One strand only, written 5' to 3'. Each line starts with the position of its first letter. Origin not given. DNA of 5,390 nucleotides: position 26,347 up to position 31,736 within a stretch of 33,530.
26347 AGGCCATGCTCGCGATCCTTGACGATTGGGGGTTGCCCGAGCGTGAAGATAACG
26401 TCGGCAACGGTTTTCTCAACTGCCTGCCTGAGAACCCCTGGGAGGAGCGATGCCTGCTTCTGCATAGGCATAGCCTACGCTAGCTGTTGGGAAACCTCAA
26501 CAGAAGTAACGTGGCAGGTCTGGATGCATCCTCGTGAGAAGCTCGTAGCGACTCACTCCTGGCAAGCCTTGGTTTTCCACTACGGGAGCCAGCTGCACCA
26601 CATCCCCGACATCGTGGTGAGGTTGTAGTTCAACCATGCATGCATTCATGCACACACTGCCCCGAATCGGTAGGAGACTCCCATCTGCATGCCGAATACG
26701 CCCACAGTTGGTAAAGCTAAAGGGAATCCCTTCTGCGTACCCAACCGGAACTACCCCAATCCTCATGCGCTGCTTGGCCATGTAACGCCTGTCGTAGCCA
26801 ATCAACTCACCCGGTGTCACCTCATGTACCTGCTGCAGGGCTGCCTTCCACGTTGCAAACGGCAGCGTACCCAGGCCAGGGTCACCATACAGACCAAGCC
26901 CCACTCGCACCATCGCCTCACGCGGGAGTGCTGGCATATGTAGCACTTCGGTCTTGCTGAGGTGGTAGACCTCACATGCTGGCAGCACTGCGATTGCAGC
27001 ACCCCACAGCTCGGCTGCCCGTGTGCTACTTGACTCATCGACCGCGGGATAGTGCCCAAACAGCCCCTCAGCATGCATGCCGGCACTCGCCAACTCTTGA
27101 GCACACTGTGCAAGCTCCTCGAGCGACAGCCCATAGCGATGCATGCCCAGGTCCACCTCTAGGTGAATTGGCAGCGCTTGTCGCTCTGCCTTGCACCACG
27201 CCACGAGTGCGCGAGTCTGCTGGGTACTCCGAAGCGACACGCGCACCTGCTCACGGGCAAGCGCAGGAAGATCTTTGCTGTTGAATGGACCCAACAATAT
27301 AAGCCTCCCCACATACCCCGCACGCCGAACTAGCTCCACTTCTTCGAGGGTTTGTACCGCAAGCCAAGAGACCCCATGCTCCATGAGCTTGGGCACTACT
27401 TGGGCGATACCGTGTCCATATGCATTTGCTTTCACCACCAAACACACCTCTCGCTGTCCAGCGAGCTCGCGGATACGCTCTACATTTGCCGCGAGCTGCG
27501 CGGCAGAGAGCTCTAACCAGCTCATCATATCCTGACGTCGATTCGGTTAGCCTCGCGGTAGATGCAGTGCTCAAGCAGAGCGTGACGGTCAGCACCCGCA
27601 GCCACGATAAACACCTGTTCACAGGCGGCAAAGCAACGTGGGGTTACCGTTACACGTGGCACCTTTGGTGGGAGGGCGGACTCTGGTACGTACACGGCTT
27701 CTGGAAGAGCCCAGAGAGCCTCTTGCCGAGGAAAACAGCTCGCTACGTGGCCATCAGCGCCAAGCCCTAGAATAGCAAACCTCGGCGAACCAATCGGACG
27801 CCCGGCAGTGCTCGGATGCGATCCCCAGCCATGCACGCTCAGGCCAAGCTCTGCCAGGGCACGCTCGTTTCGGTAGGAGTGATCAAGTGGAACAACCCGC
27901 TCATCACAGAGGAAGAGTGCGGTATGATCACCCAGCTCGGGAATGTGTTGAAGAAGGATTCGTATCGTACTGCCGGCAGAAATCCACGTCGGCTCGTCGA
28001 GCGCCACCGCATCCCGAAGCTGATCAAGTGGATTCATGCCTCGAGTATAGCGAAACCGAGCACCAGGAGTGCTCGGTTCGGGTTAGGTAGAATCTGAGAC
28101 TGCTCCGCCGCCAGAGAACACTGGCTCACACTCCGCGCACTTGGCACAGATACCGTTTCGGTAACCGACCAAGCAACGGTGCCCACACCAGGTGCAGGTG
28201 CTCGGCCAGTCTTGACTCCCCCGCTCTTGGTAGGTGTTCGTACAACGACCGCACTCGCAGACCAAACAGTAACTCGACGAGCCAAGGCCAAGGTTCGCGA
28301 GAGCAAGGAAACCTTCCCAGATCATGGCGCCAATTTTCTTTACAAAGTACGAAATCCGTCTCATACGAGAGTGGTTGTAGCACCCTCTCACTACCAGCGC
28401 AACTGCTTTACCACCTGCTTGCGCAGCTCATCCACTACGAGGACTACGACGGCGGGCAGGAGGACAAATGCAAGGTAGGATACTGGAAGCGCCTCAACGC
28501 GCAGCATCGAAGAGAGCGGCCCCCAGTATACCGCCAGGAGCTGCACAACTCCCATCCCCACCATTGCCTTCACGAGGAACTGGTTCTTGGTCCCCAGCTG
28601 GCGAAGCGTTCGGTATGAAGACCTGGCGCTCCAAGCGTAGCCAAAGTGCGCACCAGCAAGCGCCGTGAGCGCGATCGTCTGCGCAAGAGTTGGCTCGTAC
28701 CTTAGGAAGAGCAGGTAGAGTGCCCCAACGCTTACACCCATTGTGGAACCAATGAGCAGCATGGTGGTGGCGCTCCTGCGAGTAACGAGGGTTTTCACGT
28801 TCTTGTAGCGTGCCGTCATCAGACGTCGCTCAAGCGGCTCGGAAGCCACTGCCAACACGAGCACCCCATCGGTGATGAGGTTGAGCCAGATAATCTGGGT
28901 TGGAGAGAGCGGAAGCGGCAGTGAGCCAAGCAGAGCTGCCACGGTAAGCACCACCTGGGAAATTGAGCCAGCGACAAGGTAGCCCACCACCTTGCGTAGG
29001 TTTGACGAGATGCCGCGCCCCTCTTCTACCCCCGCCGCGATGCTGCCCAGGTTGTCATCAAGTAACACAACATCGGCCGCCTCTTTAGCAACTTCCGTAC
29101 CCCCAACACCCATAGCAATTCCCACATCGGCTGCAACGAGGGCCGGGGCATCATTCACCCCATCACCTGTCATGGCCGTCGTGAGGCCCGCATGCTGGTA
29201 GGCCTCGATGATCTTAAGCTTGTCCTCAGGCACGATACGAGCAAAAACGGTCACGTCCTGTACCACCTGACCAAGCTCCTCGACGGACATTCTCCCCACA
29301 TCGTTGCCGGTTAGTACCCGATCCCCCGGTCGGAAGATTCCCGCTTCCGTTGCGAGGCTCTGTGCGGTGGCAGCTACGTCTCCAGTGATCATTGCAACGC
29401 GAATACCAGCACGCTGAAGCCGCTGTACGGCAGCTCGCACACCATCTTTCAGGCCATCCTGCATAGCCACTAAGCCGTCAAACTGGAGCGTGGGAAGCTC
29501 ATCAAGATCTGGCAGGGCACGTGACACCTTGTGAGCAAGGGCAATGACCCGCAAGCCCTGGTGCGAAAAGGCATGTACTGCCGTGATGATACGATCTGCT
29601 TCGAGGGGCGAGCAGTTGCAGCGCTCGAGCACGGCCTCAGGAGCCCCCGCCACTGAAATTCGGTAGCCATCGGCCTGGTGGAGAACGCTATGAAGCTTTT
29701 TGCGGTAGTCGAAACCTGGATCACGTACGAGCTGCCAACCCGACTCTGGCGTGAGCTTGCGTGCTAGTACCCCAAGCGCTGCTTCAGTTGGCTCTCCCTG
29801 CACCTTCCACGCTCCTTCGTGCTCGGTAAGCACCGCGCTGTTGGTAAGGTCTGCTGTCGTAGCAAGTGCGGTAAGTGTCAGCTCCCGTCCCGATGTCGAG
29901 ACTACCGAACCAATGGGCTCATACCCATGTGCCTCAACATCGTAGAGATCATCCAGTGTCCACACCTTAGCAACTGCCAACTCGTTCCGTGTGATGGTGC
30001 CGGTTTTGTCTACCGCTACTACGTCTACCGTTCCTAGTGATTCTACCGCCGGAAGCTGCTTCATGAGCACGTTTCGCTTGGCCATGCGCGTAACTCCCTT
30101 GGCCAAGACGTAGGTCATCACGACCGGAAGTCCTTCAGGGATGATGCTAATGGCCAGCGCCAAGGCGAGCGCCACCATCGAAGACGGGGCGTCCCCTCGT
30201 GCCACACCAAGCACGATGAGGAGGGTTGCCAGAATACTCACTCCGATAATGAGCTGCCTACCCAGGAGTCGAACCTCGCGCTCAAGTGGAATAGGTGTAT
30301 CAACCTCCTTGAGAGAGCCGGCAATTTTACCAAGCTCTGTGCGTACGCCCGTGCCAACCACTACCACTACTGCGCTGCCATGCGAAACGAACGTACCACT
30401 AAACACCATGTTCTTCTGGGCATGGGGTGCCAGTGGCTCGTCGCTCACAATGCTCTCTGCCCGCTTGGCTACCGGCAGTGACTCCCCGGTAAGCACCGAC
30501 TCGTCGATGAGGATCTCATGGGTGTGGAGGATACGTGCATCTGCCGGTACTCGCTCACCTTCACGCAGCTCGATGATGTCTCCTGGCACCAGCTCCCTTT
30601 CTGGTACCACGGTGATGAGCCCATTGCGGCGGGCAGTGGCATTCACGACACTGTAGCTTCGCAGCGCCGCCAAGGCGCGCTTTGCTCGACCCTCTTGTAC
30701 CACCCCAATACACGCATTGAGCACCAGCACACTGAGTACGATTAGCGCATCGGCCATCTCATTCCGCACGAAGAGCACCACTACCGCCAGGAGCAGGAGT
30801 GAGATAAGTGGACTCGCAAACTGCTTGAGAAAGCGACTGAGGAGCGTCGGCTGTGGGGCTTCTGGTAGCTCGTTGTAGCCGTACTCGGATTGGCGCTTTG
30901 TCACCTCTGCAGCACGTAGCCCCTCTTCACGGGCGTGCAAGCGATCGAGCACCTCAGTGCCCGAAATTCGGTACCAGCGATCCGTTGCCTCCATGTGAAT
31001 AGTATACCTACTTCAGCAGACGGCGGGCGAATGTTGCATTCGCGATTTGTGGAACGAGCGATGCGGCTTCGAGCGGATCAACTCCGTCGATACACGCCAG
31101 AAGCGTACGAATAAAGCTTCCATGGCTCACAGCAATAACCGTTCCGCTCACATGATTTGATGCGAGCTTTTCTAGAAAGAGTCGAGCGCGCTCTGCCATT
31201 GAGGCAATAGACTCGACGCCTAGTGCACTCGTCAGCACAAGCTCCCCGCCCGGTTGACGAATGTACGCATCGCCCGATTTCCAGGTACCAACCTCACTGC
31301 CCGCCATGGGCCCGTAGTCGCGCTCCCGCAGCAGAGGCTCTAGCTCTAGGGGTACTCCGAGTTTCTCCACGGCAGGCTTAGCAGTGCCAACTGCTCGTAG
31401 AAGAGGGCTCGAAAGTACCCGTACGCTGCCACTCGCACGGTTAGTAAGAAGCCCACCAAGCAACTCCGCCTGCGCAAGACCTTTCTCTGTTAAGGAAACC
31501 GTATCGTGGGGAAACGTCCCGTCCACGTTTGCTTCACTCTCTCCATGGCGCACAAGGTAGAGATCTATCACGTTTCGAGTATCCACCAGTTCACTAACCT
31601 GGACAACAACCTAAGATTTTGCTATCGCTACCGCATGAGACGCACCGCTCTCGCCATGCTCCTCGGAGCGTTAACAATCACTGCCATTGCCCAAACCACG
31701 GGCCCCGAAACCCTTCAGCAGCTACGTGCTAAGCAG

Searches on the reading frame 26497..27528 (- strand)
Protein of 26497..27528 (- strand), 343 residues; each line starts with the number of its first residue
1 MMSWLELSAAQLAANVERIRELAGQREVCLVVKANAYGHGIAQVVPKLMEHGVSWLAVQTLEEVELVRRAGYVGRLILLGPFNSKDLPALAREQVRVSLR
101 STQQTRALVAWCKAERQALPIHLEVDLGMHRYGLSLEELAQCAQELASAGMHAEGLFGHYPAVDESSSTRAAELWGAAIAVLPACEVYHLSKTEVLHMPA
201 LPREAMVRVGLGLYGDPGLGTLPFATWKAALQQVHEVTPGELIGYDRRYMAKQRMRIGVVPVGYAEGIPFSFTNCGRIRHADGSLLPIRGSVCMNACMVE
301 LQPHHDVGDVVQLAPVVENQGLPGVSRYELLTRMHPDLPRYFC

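Call 50: search_protein_families(library=pfam, proteins=[window:26497-27528:-], max_evalue=0.001)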
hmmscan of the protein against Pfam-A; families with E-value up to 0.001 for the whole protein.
window:26497-27528:- (343 aa): 2 families
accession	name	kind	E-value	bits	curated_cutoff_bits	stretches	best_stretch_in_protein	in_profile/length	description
PF01168.26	Ala_racemase_N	-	2.9e-47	161.7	24.1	1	9-216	3-218/220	Alanine racemase, N-terminal domain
PF00842.27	Ala_racemase_C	-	1.7e-23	83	25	1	225-341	2-126/127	Alanine racemase, C-terminal domain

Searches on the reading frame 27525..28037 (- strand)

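Call 50: search_protein_families(library=pfam, proteins=[window:27525-28037:-], max_evalue=0.001)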
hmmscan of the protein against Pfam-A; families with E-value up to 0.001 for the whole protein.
window:27525-28037:- (170 aa): 1 family
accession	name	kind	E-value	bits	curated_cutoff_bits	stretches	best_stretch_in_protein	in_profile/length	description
PF01182.26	Glucosamine_iso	-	3.7e-20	73.2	27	2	87-160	131-204/225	Glucosamine-6-phosphate isomerases/6-phosphogluconolactonase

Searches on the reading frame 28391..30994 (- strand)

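Call 50: search_protein_families(library=pfam, proteins=[window:28391-30994:-], max_evalue=0.001)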
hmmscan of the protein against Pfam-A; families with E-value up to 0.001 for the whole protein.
window:28391-30994:- (867 aa): 5 families
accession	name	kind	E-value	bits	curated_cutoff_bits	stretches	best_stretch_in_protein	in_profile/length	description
PF00122.25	E1-E2_ATPase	-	4.3e-46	157.1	28.1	1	118-307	6-181/181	E1-E2 ATPase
PF00689.26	Cation_ATPase_C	-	1.3e-30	106.9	27.3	1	693-860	1-174/175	Cation transporting ATPase, C-terminus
PF00702.32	Hydrolase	-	3.3e-20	73.7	26.4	1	323-623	1-191/191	haloacid dehalogenase-like hydrolase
PF00690.31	Cation_ATPase_N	-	8.8e-18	64.2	20.4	1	7-73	1-68/69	Cation transporter/ATPase, N-terminus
PF13246.12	Cation_ATPase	-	1.6e-10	41.3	21.7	1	383-460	2-89/91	Cation transport ATPase (P-type)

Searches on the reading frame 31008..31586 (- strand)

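Call 50: search_protein_families(library=pfam, proteins=[window:31008-31586:-], max_evalue=0.001)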
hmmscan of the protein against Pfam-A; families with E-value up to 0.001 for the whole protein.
window:31008-31586:- (192 aa): 1 family
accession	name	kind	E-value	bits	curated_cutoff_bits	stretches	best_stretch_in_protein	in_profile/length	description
PF00300.27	His_Phos_1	-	2.7e-34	119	21.7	1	9-176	1-168/194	Histidine phosphatase superfamily (branch 1)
